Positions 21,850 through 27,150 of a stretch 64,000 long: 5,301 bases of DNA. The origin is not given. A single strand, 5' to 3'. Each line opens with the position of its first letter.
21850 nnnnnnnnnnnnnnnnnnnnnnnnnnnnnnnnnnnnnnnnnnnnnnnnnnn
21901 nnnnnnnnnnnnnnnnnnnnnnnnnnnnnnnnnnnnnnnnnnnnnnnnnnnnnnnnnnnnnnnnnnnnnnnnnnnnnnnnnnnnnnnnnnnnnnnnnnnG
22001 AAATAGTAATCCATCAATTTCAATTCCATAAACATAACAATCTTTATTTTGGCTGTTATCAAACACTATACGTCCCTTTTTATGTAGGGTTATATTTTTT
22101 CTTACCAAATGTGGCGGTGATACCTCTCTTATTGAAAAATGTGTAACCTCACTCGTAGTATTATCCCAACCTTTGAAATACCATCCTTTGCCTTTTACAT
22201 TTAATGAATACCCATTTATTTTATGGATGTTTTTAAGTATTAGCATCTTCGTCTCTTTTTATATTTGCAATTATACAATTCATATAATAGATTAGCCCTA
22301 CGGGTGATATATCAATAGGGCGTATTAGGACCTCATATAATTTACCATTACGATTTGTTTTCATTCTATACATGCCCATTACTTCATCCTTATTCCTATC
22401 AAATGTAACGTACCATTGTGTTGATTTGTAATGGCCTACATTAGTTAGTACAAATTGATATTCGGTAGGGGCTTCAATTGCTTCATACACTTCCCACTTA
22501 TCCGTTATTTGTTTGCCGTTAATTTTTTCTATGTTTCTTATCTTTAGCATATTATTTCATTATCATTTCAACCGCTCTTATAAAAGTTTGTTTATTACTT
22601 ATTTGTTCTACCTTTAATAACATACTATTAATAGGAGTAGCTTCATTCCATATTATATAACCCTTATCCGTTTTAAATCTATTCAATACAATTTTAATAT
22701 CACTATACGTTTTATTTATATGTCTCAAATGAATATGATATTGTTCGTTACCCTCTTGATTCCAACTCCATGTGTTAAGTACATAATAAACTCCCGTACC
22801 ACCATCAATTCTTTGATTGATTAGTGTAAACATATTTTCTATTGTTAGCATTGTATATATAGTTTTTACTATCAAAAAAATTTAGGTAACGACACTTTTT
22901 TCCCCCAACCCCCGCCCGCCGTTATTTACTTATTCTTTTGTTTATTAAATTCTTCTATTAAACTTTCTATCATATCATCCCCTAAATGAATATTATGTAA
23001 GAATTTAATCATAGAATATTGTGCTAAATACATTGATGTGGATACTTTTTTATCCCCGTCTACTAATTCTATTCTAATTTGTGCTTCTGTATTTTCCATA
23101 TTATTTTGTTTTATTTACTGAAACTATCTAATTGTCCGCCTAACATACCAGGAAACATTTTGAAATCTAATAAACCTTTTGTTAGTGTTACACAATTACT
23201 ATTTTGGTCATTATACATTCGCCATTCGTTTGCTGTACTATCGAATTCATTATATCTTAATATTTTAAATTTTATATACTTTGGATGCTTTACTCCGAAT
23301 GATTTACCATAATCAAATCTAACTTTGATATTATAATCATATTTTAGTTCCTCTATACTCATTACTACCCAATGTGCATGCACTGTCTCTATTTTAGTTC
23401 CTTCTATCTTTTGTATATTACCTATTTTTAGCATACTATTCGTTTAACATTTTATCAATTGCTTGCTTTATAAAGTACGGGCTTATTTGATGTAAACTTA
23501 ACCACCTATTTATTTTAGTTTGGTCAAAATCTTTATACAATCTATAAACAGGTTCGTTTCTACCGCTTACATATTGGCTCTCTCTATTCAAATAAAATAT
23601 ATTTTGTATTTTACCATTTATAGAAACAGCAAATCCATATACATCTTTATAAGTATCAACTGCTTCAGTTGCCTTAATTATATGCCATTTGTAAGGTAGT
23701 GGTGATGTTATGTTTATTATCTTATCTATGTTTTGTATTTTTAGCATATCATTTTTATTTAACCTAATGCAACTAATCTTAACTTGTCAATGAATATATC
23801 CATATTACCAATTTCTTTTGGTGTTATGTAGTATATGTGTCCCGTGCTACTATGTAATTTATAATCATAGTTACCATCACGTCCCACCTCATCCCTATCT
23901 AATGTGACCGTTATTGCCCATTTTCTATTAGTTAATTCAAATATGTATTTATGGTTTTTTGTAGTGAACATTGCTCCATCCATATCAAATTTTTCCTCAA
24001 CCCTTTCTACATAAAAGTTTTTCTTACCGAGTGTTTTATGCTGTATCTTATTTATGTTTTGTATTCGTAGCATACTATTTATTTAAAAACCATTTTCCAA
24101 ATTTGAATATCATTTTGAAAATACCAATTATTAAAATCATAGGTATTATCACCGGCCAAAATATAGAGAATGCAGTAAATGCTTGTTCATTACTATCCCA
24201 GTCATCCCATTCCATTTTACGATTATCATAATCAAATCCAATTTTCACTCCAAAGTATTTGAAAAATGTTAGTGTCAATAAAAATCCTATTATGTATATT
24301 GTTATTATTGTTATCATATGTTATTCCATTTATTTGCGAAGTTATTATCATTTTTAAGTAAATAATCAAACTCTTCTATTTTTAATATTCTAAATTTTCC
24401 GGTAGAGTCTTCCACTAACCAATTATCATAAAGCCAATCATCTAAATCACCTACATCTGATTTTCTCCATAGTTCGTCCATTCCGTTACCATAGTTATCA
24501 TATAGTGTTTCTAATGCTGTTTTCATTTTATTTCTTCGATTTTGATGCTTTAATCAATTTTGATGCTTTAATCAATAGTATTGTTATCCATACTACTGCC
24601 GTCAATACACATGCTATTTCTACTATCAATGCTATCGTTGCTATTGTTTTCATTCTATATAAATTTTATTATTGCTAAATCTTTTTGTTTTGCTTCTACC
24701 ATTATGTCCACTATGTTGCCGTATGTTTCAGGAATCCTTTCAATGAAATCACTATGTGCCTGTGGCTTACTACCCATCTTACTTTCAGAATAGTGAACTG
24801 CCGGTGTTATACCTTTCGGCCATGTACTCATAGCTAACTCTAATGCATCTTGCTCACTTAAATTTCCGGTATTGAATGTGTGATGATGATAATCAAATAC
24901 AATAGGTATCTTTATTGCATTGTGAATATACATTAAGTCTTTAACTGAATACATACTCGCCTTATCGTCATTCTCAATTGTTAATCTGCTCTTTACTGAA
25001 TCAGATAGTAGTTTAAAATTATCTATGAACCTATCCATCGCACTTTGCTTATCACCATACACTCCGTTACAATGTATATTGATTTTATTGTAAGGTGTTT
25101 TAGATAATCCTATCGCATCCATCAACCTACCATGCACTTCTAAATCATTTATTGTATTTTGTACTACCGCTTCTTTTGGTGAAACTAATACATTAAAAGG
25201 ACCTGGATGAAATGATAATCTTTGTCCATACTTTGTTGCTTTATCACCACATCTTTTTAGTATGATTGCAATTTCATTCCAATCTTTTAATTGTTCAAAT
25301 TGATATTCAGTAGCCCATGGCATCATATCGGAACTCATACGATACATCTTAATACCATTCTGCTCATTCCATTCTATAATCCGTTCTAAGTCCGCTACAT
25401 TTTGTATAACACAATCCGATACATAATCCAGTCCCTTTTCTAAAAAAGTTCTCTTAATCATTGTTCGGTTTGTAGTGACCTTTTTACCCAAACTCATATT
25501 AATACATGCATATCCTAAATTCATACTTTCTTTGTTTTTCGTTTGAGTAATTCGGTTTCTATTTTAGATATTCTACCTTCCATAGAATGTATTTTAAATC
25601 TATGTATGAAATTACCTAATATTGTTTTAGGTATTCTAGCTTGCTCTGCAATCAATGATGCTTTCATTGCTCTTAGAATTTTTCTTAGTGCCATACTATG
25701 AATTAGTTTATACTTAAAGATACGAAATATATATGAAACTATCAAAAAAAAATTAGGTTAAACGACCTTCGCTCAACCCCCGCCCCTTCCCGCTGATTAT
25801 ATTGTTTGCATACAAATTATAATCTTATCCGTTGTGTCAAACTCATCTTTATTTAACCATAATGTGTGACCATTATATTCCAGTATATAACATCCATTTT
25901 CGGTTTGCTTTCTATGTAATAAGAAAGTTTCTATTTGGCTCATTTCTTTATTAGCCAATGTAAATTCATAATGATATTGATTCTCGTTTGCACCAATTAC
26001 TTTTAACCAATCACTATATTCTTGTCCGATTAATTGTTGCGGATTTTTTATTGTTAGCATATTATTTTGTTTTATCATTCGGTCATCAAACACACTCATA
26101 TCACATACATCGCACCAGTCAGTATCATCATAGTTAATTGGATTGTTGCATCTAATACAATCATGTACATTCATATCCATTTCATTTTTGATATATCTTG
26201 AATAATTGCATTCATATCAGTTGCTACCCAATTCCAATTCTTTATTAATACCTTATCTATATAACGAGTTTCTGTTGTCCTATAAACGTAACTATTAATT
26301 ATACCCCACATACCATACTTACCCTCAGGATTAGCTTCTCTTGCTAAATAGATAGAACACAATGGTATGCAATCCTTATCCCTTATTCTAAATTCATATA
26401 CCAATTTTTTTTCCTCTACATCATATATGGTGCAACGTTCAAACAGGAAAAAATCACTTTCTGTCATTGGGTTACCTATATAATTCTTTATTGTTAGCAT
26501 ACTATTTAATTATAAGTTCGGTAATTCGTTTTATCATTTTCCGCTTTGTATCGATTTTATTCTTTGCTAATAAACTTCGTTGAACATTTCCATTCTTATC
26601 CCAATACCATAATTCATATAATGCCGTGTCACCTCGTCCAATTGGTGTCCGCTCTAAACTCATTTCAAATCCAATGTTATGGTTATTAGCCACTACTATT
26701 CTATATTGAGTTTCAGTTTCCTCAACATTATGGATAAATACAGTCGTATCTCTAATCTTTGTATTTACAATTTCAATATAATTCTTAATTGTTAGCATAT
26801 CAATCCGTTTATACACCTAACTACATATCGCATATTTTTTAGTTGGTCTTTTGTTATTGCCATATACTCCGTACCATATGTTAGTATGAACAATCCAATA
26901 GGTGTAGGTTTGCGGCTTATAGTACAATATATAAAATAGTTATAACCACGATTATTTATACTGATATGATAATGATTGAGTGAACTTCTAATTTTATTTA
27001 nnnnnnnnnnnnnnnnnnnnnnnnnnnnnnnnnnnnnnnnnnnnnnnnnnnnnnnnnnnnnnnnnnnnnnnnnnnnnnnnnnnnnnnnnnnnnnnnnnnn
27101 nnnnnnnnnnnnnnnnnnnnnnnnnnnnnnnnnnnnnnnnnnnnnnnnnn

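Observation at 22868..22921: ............-containing G/C tracts (22902..22921, 25775..25793, 13371..13395) in a genome almost devoid of G/C runs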

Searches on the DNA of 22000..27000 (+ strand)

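Call 7: search_dna_similar(query=window:22000-27000:+, collection=phages, mode=near, max_rows=30)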
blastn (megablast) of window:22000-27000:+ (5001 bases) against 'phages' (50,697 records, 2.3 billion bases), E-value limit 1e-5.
No match.

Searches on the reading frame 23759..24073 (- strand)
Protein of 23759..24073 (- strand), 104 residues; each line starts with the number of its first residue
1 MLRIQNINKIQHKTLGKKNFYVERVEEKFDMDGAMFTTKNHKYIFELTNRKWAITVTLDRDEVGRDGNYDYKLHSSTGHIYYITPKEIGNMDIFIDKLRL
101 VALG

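Call 38: search_protein_families(library=pfam, proteins=[window:23759-24073:-], max_evalue=0.05)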
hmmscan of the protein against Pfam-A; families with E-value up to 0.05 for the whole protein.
window:23759-24073:- (104 aa): 0 families

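Call 39: search_protein_families(library=phrogs, proteins=[window:23759-24073:-], max_evalue=0.01)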
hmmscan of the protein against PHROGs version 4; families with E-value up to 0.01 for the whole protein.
window:23759-24073:- (104 aa): 2 families
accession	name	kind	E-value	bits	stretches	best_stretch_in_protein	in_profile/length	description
phrog_16339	-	unknown function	0.0037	17.9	1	56-87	170-200/206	-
phrog_2338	-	lysis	0.0063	16.9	1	55-87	311-340/346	endolysin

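Call 76: predict_structure(alignment_id=A3)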
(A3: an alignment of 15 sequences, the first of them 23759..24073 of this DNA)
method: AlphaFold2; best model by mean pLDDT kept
length: 104 residues; sequences in the alignment: 15
mean_pLDDT: 82.9   pTM: 0.75
mean pLDDT of the five models: 82.9, 82.2, 81.4, 80.3, 79.2
residues with pLDDT >= 90: 37; 70-90: 48; 50-70: 19; < 50: 0
segments of 3 or more residues with pLDDT < 50: none
pLDDT, mean of each block of 10 residues (from residue 1): 72 82 87 63 87 91 72 93 90 91 89
secondary structure, 60 per line:
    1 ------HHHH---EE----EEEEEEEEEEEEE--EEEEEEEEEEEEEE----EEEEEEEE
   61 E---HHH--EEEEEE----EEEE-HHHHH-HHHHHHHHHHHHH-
elements in order: H7-10 E20-32 E35-48 E53-61 E70-75 E80-83 H85-89 H91-103

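Call 79: fold_search(model_id=the predicted structure, library=pdb)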
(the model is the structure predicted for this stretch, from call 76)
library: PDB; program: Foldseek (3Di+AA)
matches with E <= 10: 334; with E <= 0.001: 0
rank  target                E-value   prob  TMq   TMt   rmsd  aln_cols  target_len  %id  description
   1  2ciu                  4.6e-01  0.20  0.24  0.21   7.3        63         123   17  Structure of the IMS domain of the mitochondrial import protein Tim21 from S. cerevisiae (released 2006-12-21)
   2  6k8q_MODEL_1_A        4.8e-01  0.10  0.22  0.21  11.5       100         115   13  Solution structure of the intermembrane space domain of the mitochondrial import protein Tim21 from S. cerevis (released 2019-09-11)
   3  7f9o_a                6.1e-01  0.13  0.27  0.20  12.2       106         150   15  PSI-NDH supercomplex of Barley (released 2021-12-22)
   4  4igx_B                7.6e-01  0.18  0.33  0.26  10.7       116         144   12  Crystal structure of kirola (Act d 11) - triclinic form (released 2013-09-04)
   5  6ynx_G                7.6e-01  0.16  0.27  0.15  10.0       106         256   12  Cryo-EM structure of Tetrahymena thermophila mitochondrial ATP synthase - Fo-subcomplex (released 2020-09-30)
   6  4igv                  9.0e-01  0.20  0.33  0.25   9.7       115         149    9  Crystal structure of kirola (Act d 11) (released 2013-09-04)
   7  7qoo_P                9.0e-01  0.12  0.26  0.13  13.3        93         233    6  Structure of the human inner kinetochore CCAN complex (released 2022-06-08)
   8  2lcg_MODEL_1_A        9.5e-01  0.20  0.37  0.29  11.1       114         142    7  Solution NMR structure of protein Rmet_5065 from Ralstonia metallidurans, Northeast Structural Genomics Consor (released 2011-05-18)
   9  9uuv_B                9.5e-01  0.15  0.27  0.21   9.0        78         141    5  beta barrel protein-LucK (released 2026-03-18)
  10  9bk6_A                1.1e+00  0.13  0.28  0.28  10.5        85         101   18  Structure of B10_CYTX binder-complex (released 2024-10-09)
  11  2iec_C                1.1e+00  0.41  0.33  0.31   7.2        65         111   14  Crystal Structure of uncharacterized conserved archael protein from Methanopyrus kandleri (released 2006-10-03)
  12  5tph_B                1.2e+00  0.08  0.23  0.21  10.0        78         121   14  Crystal structure of a de novo designed protein homodimer with curved beta-sheet (released 2017-01-25)
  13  4wvf_B                1.2e+00  0.08  0.22  0.19  13.2       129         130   10  Crystal structure of KPT276 in complex with CRM1-Ran-RanBP1 (released 2015-07-15)
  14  2x5h_D                1.3e+00  0.08  0.22  0.24  14.0        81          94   10  Crystal structure of the ORF131 L26M L51M double mutant from Sulfolobus islandicus rudivirus 1 (released 2010-07-21)
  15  7mnw_B                1.5e+00  0.08  0.23  0.19  11.1       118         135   10  Crystal Structure of Nup358/RanBP2 Ran-binding domain 1 in complex with Ran-GPPNHP (released 2022-06-15)
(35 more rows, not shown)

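Call 80: fold_search(model_id=the predicted structure, library=viral)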
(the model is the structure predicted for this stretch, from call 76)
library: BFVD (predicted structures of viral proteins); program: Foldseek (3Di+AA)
matches with E <= 10: 721; with E <= 0.001: 0
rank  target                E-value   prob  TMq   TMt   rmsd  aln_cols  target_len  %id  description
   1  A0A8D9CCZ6            6.8e-02  0.89  0.42  0.24   4.9        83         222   17  Uncharacterized protein [uncultured marine phage]
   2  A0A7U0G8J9            9.1e-02  0.99  0.57  0.52   4.2       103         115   12  (no name in the UniProt tables at hand)
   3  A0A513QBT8            9.6e-02  0.94  0.42  0.08   4.9        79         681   18  Uncharacterized protein [Shigella phage MK-13]
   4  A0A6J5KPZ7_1          1.1e-01  0.18  0.22  0.05  10.0        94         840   16  Cytidine and deoxycytidylate deaminase domain containing protein [uncultured Caudovirales phage]
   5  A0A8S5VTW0            1.2e-01  0.80  0.39  0.31   7.1        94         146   13  Uncharacterized protein [Ackermannviridae sp.]
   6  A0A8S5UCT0            2.3e-01  0.54  0.39  0.16   7.5       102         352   22  Uncharacterized protein [Siphoviridae sp. ctgN495]
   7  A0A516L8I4            2.5e-01  0.28  0.28  0.25   9.3       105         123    8  (no name in the UniProt tables at hand)
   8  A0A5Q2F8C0            2.8e-01  0.60  0.37  0.39   6.1        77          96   18  IDEAL domain-containing protein [Bacillus phage vB_BcM_Sam112]
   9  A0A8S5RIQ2            3.6e-01  0.69  0.50  0.32   5.4       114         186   13  Uncharacterized protein [virus sp. ctHG14]
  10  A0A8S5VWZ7            3.6e-01  0.28  0.27  0.09  16.4       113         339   12  (no name in the UniProt tables at hand)
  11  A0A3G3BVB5            3.8e-01  0.75  0.40  0.39   8.6        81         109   14  Uncharacterized protein [Bacillus phage vB_BcoS-136]
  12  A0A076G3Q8            3.8e-01  0.16  0.26  0.21  13.8        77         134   17  Uncharacterized protein [Aeromonas phage pAh6-C]
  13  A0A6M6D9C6            4.2e-01  0.30  0.33  0.34   7.3        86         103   10  (no name in the UniProt tables at hand)
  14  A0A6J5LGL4            4.5e-01  0.54  0.33  0.46   5.7        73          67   11  Uncharacterized protein [uncultured Caudovirales phage]
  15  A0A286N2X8            4.7e-01  0.41  0.41  0.31   6.6       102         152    4  Uncharacterized protein [Arthrobacter phage Colucci]
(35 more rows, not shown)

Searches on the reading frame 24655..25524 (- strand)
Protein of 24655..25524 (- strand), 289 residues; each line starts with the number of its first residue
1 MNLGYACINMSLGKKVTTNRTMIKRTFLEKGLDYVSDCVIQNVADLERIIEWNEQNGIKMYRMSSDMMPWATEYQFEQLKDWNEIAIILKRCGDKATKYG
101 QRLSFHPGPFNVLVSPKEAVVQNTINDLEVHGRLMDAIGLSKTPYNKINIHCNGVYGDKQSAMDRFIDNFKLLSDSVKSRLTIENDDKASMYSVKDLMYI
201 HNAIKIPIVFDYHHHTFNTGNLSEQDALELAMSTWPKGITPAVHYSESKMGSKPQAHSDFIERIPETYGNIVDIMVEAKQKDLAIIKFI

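Call 11: search_protein_families(library=pfam, proteins=[window:24655-25524:-], max_evalue=0.001)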
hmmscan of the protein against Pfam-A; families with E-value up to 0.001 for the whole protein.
window:24655-25524:- (289 aa): 1 family
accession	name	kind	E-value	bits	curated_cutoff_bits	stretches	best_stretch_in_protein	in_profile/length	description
PF03851.20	UvdE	-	3e-64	217.3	24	1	3-262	1-264/275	UV-endonuclease UvdE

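Call 12: search_protein_families(library=phrogs, proteins=[window:24655-25524:-], max_evalue=0.00001)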
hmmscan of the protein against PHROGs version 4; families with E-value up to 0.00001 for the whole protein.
window:24655-25524:- (289 aa): 1 family
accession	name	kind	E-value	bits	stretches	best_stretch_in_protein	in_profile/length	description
phrog_8420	-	DNA, RNA and nucleotide metabolism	3.2e-60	204.8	1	1-288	1-303/309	endonuclease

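Call 20: find_encoding_contigs(protein=window:24655-25524:-, flank=10000, max_places=10)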
Protein window:24655-25524:- (289 aa): 16 contigs read that carry it; 10 places shown.
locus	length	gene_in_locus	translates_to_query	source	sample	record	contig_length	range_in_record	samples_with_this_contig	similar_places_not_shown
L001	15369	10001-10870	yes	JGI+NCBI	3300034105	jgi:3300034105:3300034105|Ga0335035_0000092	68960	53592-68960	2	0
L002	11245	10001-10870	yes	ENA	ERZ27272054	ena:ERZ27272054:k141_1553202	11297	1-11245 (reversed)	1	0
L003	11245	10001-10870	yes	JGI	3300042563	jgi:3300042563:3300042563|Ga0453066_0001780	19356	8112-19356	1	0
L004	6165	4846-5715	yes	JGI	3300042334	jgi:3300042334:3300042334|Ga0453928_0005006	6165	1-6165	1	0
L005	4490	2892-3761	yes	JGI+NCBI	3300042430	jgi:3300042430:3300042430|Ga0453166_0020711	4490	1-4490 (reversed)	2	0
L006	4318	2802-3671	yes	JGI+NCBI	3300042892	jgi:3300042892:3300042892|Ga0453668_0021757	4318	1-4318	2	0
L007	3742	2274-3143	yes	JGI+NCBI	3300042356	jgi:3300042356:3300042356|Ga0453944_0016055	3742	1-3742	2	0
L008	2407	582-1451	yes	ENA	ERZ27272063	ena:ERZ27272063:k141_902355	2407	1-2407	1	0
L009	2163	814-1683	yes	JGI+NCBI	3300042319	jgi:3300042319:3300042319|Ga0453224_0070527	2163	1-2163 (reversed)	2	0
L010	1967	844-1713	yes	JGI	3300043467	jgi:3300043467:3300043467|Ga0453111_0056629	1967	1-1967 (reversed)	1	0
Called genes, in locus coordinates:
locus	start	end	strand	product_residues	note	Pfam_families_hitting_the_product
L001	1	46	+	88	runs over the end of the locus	-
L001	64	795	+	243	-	-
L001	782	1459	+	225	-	-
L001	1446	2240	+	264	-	-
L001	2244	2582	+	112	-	-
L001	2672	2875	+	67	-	-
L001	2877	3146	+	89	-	-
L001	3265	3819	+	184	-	PF01145:Band_7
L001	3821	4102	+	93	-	-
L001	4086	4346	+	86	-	-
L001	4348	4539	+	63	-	-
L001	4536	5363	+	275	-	-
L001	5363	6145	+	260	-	-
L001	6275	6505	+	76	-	PF10688:Imp-YgjV (weak)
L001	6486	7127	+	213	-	-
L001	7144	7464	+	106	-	-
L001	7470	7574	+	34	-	-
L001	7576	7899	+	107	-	-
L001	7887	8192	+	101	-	-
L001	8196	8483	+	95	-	-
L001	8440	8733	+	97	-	-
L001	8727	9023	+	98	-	-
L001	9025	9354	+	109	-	-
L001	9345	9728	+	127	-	-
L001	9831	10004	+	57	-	-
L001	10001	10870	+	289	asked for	PF03851:UvdE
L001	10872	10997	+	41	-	-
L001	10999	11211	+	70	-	-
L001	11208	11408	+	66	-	-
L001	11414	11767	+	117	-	-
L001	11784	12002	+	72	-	-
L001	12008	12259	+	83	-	-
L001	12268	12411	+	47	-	-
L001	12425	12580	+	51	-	-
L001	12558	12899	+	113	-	-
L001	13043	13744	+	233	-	-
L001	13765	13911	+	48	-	-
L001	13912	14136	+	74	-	-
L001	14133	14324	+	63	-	-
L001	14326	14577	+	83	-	-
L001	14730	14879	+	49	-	-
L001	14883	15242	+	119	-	-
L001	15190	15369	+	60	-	?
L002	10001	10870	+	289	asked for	PF03851:UvdE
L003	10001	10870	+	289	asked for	PF03851:UvdE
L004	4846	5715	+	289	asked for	PF03851:UvdE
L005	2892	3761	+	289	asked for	PF03851:UvdE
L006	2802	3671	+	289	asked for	PF03851:UvdE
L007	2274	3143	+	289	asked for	PF03851:UvdE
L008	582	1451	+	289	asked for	PF03851:UvdE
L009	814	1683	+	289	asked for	PF03851:UvdE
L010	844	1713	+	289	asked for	PF03851:UvdE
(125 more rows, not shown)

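Call 38: search_protein_families(library=pfam, proteins=[L001:13043-13744:+], max_evalue=0.05)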
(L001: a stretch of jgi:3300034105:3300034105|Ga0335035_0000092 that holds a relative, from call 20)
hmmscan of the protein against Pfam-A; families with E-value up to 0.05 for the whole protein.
L001:13043-13744:+ (233 aa): 1 family
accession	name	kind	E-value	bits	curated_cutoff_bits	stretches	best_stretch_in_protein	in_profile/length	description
PF09987.14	DUF2226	-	0.026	14.5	22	0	151-228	108-165/252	Uncharacterized protein conserved in archaea (DUF2226)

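Call 39: search_protein_families(library=phrogs, proteins=[L001:13043-13744:+], max_evalue=0.01)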
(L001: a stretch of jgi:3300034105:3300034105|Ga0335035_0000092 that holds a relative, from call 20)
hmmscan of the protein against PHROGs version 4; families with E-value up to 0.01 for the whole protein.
L001:13043-13744:+ (233 aa): 1 family
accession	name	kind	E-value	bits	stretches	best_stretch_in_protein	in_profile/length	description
phrog_1933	-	unknown function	0.006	17.4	0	180-209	30-60/71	-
